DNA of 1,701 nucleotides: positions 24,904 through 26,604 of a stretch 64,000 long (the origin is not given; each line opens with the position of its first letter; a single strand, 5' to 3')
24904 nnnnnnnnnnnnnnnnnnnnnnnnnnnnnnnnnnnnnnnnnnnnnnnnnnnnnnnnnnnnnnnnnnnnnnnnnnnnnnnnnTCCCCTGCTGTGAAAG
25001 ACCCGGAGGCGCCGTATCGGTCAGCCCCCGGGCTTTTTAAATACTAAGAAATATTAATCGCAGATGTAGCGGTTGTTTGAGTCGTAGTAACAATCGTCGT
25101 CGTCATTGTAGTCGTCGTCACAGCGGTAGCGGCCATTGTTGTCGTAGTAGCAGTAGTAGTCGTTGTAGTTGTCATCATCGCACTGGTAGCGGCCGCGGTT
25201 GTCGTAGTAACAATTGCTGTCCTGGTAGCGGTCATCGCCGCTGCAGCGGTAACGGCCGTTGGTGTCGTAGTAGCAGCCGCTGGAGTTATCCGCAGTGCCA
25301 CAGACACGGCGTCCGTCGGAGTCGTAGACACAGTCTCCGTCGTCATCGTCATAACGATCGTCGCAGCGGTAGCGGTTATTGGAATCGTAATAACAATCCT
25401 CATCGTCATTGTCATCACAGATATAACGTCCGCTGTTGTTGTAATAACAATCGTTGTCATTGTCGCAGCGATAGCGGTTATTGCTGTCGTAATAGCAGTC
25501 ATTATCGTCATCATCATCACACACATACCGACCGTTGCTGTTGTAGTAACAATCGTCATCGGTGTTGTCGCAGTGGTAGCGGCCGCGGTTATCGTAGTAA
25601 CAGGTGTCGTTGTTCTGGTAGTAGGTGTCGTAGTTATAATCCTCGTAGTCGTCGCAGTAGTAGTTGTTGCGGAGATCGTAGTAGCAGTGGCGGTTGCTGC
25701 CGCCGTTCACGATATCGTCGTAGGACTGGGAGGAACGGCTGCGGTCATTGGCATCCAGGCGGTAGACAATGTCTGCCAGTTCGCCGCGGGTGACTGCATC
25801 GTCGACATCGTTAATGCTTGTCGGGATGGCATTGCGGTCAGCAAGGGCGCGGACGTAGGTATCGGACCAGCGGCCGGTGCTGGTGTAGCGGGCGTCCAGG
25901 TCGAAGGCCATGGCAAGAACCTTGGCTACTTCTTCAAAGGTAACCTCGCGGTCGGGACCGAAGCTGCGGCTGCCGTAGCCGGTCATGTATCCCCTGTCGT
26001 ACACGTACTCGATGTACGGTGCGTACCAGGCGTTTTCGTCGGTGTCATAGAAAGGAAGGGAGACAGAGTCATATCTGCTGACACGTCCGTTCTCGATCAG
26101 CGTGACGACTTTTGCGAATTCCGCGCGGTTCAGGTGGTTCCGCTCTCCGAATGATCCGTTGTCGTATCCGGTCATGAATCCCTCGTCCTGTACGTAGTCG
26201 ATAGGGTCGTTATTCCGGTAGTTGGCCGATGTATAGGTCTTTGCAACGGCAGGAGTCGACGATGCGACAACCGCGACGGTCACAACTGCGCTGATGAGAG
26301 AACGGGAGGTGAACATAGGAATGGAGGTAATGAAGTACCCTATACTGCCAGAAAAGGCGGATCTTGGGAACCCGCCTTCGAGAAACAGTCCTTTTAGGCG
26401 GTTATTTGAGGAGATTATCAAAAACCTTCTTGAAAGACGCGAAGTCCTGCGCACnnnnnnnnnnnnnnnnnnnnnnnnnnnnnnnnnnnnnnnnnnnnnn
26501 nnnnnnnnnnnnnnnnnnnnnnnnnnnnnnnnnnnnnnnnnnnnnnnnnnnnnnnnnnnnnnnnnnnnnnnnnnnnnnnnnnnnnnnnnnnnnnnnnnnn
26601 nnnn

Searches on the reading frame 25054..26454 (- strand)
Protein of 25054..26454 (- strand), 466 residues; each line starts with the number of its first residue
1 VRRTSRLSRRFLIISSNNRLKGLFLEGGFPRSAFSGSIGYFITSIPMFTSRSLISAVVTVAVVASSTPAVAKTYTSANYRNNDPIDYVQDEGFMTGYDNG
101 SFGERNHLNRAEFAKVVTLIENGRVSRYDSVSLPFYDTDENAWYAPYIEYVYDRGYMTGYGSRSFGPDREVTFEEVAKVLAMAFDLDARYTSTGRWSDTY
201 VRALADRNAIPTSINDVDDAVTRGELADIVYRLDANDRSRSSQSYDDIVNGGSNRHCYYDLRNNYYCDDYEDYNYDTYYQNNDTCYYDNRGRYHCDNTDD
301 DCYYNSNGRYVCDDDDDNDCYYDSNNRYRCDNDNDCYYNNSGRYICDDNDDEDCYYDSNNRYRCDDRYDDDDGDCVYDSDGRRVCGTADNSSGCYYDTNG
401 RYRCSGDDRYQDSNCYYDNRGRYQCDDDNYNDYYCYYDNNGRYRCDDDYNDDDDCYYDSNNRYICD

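Call 9: search_protein_families(library=pfam, proteins=[window:25054-26454:-], max_evalue=0.001)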
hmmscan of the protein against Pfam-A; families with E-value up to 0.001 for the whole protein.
window:25054-26454:- (466 aa): 1 family
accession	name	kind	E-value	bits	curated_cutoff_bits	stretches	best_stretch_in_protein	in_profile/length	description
PF00395.25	SLH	-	1.8e-16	60.3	20.8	1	134-177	1-44/44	S-layer homology domain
